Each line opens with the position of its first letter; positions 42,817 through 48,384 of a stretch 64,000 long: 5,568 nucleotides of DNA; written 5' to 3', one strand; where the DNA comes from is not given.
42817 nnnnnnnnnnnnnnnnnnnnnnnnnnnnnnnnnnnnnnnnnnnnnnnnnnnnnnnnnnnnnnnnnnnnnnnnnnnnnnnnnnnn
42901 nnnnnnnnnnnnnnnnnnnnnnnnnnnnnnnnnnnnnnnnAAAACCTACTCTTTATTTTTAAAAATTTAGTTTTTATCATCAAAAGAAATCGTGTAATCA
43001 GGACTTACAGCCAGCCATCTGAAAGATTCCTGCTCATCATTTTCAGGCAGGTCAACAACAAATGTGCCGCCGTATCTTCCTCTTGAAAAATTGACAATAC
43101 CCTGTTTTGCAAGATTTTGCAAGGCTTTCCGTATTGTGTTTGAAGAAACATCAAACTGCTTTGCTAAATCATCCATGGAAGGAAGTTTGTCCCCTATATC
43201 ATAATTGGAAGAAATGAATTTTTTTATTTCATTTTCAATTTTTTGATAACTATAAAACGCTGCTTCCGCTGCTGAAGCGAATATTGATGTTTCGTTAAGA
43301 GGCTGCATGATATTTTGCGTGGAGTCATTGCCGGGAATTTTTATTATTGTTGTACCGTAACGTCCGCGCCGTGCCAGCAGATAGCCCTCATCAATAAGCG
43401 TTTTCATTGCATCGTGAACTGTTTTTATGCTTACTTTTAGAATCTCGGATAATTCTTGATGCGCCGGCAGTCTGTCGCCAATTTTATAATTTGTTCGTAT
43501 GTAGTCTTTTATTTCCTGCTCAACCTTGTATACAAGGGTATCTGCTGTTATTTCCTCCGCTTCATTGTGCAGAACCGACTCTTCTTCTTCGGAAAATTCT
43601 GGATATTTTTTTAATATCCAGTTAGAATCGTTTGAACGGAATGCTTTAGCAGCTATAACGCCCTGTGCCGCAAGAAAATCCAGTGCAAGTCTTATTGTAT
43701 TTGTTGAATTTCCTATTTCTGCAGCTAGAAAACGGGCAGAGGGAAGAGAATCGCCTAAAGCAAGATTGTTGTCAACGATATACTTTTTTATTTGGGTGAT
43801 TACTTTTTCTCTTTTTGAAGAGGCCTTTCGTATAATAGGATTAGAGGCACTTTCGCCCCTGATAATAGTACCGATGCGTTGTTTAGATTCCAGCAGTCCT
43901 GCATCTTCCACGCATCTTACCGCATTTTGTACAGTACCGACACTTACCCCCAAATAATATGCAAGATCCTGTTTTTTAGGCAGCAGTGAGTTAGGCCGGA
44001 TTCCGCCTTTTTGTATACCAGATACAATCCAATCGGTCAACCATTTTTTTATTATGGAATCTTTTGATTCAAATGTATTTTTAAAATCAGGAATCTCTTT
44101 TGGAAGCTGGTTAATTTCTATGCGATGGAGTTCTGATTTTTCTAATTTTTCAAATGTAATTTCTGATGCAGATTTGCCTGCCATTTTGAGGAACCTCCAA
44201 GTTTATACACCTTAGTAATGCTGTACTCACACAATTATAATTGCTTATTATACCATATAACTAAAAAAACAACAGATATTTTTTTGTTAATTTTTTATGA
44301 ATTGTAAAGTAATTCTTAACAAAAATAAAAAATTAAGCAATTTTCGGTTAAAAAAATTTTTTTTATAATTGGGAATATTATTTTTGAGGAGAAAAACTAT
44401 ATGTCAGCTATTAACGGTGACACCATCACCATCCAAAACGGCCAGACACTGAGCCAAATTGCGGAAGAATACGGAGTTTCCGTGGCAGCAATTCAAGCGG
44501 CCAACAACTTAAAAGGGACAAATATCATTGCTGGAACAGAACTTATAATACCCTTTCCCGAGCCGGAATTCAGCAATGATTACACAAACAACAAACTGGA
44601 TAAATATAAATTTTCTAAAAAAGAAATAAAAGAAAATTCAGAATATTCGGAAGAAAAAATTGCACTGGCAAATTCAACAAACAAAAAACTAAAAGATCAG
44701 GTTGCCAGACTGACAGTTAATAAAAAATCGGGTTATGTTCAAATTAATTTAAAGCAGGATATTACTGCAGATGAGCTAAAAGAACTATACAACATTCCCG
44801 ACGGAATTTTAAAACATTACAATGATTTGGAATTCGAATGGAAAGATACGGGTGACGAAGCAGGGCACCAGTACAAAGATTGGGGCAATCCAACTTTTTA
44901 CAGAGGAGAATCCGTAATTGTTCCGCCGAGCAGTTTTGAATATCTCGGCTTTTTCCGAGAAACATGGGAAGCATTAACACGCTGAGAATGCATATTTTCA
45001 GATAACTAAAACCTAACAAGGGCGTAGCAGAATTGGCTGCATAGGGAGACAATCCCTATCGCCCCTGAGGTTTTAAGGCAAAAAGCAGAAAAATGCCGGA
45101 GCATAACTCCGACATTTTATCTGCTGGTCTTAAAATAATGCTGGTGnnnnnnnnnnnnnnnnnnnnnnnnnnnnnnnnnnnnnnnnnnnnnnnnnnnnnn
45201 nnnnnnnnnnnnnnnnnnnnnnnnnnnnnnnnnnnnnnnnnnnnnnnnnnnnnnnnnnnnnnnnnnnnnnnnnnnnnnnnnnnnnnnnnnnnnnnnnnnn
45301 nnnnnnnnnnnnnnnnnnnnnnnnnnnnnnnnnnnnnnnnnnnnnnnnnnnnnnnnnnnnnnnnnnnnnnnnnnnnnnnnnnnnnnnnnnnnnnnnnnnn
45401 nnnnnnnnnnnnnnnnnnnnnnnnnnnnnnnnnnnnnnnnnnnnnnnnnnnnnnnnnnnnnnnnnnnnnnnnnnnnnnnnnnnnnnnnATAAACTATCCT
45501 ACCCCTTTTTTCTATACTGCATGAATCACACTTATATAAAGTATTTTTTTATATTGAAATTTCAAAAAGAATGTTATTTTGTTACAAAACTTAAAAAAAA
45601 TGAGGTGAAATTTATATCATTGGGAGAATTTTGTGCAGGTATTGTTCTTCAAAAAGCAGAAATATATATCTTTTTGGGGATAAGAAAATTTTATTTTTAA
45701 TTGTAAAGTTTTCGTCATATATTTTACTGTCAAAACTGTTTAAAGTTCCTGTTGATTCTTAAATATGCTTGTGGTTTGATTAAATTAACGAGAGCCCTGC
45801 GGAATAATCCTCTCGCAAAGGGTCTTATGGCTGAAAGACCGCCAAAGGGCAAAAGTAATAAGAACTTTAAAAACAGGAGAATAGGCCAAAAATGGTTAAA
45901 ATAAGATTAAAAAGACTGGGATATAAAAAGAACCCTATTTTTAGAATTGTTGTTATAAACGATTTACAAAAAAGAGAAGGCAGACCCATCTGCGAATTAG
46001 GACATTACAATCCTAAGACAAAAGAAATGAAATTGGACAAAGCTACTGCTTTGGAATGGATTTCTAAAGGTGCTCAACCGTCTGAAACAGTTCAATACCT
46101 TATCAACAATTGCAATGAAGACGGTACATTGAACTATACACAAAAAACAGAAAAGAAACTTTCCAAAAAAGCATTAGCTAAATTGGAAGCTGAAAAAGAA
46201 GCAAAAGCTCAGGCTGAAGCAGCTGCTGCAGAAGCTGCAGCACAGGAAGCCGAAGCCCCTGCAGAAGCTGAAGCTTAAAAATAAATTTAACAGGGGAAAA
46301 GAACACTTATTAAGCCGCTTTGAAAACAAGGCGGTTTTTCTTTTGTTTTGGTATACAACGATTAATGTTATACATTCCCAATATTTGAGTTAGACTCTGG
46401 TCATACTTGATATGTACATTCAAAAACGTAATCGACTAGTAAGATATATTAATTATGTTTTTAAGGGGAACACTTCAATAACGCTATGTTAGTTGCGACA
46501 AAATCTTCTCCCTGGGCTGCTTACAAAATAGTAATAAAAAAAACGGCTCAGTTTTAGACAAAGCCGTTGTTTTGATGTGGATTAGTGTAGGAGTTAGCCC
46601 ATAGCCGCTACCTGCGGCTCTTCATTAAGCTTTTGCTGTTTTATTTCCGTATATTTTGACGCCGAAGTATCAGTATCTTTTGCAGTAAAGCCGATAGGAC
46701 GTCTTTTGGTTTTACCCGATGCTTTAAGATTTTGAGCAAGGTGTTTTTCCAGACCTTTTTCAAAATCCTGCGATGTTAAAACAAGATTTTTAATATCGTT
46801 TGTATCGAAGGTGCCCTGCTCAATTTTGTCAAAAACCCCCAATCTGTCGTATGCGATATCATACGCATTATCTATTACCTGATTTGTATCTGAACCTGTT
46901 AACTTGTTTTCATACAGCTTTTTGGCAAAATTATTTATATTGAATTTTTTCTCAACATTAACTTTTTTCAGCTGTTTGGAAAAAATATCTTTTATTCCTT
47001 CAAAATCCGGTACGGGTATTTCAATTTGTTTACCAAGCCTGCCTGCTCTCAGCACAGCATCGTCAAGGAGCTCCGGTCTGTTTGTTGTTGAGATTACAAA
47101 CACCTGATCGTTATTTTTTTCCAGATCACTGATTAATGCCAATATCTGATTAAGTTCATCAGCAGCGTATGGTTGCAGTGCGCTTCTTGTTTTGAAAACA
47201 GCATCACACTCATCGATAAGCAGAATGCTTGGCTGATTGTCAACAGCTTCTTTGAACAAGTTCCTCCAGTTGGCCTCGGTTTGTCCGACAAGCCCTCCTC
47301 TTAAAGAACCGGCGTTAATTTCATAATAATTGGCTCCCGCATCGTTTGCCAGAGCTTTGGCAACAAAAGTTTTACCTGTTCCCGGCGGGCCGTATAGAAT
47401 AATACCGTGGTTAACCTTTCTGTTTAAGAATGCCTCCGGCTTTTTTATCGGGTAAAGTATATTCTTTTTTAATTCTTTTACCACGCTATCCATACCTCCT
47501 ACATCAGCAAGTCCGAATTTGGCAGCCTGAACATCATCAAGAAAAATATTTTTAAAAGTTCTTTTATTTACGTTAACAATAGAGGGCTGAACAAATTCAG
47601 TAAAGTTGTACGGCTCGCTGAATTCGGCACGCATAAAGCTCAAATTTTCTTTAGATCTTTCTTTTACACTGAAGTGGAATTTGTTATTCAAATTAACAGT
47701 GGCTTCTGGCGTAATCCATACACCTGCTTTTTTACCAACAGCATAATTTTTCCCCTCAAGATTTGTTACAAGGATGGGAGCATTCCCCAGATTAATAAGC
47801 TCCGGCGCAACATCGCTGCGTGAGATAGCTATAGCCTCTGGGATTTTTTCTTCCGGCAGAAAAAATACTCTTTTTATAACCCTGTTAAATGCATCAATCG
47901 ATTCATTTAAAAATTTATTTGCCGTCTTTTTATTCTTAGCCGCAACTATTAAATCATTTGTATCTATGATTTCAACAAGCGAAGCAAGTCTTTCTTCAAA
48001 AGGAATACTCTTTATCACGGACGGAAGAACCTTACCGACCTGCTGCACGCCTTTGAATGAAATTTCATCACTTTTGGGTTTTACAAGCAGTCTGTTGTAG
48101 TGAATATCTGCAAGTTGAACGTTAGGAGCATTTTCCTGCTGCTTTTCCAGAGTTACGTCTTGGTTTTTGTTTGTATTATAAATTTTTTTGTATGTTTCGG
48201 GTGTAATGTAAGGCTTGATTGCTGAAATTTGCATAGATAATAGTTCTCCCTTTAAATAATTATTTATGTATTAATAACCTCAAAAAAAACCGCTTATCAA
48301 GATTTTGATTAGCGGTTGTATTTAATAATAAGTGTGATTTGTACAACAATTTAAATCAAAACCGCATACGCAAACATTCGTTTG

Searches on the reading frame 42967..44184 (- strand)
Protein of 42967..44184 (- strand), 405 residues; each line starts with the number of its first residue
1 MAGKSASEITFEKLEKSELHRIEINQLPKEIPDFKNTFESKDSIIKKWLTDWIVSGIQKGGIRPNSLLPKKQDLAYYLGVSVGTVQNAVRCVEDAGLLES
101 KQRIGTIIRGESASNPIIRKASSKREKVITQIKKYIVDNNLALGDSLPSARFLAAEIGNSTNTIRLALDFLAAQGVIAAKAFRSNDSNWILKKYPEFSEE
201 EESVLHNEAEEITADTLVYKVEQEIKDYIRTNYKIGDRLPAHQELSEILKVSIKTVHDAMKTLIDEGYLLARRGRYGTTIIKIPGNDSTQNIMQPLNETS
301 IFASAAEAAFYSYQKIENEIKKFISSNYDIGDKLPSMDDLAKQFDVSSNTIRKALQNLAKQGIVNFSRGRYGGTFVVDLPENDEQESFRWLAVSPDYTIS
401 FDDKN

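Call 59: search_protein_families(library=pfam, proteins=[window:42967-44184:-], max_evalue=0.01)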
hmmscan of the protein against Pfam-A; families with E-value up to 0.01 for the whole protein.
window:42967-44184:- (405 aa): 45 families (the best 25 are shown)
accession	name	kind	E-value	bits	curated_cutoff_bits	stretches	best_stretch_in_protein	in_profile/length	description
PF00392.27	GntR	-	3.5e-48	161.5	27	4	313-376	2-64/64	Bacterial regulatory proteins, gntR family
PF14502.12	HTH_41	-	4.2e-26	90.6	25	3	330-375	2-47/48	Helix-turn-helix domain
PF13545.12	HTH_Crp_2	-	1.2e-15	57.6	27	1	67-104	21-59/70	Crp-like helix-turn-helix domain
PF13730.12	HTH_36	-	2.1e-15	56.7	25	1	334-364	25-55/55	Helix-turn-helix domain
PF08279.18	HTH_11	-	1.4e-14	54.1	25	2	336-370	17-52/55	HTH domain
PF13412.12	HTH_24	-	6.2e-12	45.3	21.9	1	243-269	21-47/48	Winged helix-turn-helix DNA-binding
PF01325.25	Fe_dep_repress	-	1.3e-11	45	26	0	223-269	4-52/60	Iron dependent repressor, N-terminal DNA binding domain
PF02082.26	Rrf2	-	8.3e-11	42.6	30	1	332-375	21-64/132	Iron-dependent Transcriptional regulator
PF08220.18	HTH_DeoR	-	1.1e-10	41.6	21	1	336-369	16-49/57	DeoR-like helix-turn-helix domain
PF08784.17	RPA_C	-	5.9e-09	37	22.6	0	311-364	47-99/106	Replication protein A C terminal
PF01978.25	TrmB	-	1.2e-08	35.2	25.6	0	337-371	25-59/68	Sugar-specific transcriptional regulator TrmB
PF21984.2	DnaD_N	-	2.6e-08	34.4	27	0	325-367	26-68/101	DnaD N-terminal domain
PF25213.1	HVO_A0261_N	-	6.5e-07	29.6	35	0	338-374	28-64/86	HVO_A0261 N-terminal domain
PF01047.28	MarR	-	1.1e-06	28.8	24.6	0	336-368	19-51/59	MarR family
PF05732.17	RepL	-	1.7e-05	24.9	20.3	0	49-107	60-113/164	Firmicute plasmid replication protein (RepL)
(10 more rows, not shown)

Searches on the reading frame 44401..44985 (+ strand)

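Call 59: search_protein_families(library=pfam, proteins=[window:44401-44985:+], max_evalue=0.01)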
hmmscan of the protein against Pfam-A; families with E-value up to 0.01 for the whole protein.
window:44401-44985:+ (194 aa): 3 families
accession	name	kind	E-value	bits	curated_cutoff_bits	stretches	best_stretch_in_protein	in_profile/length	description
PF01476.26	LysM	-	2.7e-13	50.1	20.9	1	9-51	1-43/43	LysM domain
PF23473.1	LysM3_LYK4_5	-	4.4e-07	30.3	29.3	1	11-51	7-47/48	LYK4/5 LysM3 domain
PF23446.1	LysM1_NFP_LYK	-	0.00072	20.8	36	1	15-52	16-55/60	NFP/LYK LysM1 domain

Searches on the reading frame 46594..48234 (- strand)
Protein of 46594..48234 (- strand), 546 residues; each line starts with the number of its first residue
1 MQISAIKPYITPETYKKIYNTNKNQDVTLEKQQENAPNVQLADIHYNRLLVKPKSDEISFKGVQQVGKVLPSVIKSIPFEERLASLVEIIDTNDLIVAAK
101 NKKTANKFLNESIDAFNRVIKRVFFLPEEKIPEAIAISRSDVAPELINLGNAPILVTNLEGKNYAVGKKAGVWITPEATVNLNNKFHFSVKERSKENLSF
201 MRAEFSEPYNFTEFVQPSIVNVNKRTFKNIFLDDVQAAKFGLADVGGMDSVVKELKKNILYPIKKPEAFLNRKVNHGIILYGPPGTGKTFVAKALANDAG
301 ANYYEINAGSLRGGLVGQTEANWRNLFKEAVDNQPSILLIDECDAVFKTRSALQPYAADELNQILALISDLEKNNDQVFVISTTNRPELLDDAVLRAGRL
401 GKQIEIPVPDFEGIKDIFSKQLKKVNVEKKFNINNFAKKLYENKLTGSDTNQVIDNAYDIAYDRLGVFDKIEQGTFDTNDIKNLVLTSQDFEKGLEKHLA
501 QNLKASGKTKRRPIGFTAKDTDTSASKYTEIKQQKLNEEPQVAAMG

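Call 5: search_protein_families(library=pfam, proteins=[window:46594-48234:-], max_evalue=0.01)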
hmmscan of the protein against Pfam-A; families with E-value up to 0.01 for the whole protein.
window:46594-48234:- (546 aa): 20 families
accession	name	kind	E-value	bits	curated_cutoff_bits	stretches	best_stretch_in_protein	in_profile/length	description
PF00004.35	AAA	-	1.2e-35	123.2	21.2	1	278-407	1-130/131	ATPase family associated with various cellular activities (AAA)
PF20720.3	nSTAND3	-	1.7e-06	28.3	27.2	1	275-395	17-120/155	Novel STAND NTPase 3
PF13401.12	AAA_22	-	2.5e-05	25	27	0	278-302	8-35/130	AAA domain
PF13173.12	AAA_14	-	7.9e-05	23.1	27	1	278-364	5-93/129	AAA domain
PF13191.12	AAA_16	-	8e-05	23.6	32.6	1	276-377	25-132/167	AAA ATPase domain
PF01637.24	ATPase_2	-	0.00012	22.4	33.2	0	267-299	12-44/225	ATPase domain predominantly from Archaea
PF01695.23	IstB_IS21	-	0.00025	21.1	24.1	1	269-307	88-124/238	IstB-like ATP binding protein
PF07728.20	AAA_5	-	0.00044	20.7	22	1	278-368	2-101/139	AAA domain (dynein-related subfamily)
PF05707.18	Zot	-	0.00072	19.5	20.3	1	320-419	66-136/197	Zonular occludens toxin (Zot)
PF05496.18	RuvB_N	-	0.001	19.3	27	1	273-306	32-64/159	Holliday junction DNA helicase RuvB P-loop domain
PF05673.19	DUF815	-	0.0013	18.3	23.8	1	238-303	23-81/249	Protein of unknown function (DUF815)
PF00910.28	RNA_helicase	-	0.0017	19.2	21.5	1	278-306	1-29/105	RNA helicase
PF14532.12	Sigma54_activ_2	-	0.0022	18.7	25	0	276-302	22-48/138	Sigma-54 interaction domain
PF13238.12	AAA_18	-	0.0025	18.7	29.4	0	278-306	1-28/128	AAA domain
PF00158.32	Sigma54_activat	-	0.0031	17.6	20.2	0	274-313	21-63/168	Sigma-54 interaction domain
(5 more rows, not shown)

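Call 42: search_protein_families(library=ncbifam, proteins=[window:46594-48234:-], max_evalue=0.01)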
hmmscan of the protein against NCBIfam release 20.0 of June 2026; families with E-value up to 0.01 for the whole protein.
window:46594-48234:- (546 aa): 39 families (the best 25 are shown)
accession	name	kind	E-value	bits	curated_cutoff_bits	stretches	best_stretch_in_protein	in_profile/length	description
TIGR01243.1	CDC48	subfamily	1.7e-46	158.9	802.65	2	212-350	149-287/733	CDC48 family AAA ATPase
NF003069.1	PRK03992.1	subfamily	1.9e-46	159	500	1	238-457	126-348/379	proteasome-activating nucleotidase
TIGR01241.2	FtsH_fam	equivalog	2.1e-44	152.3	600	1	235-457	154-378/598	ATP-dependent zinc metalloprotease FtsH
TIGR01242.2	TIGR01242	subfamily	1.2e-42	146.2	500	1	240-457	111-331/362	proteasome-activating nucleotidase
NF047747.1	PrtsmActNtasePan2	equivalog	3.8e-37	128.5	700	1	242-454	150-365/397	proteasome-activating nucleotidase Pan2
NF047748.1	PrtsmActNtasePan1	equivalog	8.2e-37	127.2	750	1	239-457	144-365/405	proteasome-activating nucleotidase Pan1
NF041006.2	cell_div_CdvC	equivalog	1e-34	120.1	650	1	226-459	88-320/370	cell division protein CdvC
NF008004.0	PRK10733.1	equivalog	1.2e-31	109.4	1008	1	238-456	147-367/644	ATP-dependent zinc metalloprotease FtsH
TIGR03689.1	pup_AAA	equivalog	4.1e-31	108.3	504.75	1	219-424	160-380/512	proteasome ATPase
NF042959.1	IteA_antiphage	equivalog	2e-25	89.7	510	1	273-457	123-300/367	anti-phage ATPase IteA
NF003229.0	PRK04195.1-5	equivalog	8e-11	41.3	280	1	263-349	33-118/413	replication factor C large subunit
NF003230.0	PRK04195.1-6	equivalog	1.6e-08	33.7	441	1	242-312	13-76/494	replication factor C large subunit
TIGR03922.1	T7SS_EccA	equivalog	9.6e-08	31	466.65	1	273-383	311-422/557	type VII secretion AAA-ATPase EccA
NF003226.0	PRK04195.1-1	equivalog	4.2e-07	29.3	588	1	242-347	13-112/405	replication factor C large subunit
NF009881.0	PRK13341.1-2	equivalog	7.5e-06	24.1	651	1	278-355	55-131/736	AAA family ATPase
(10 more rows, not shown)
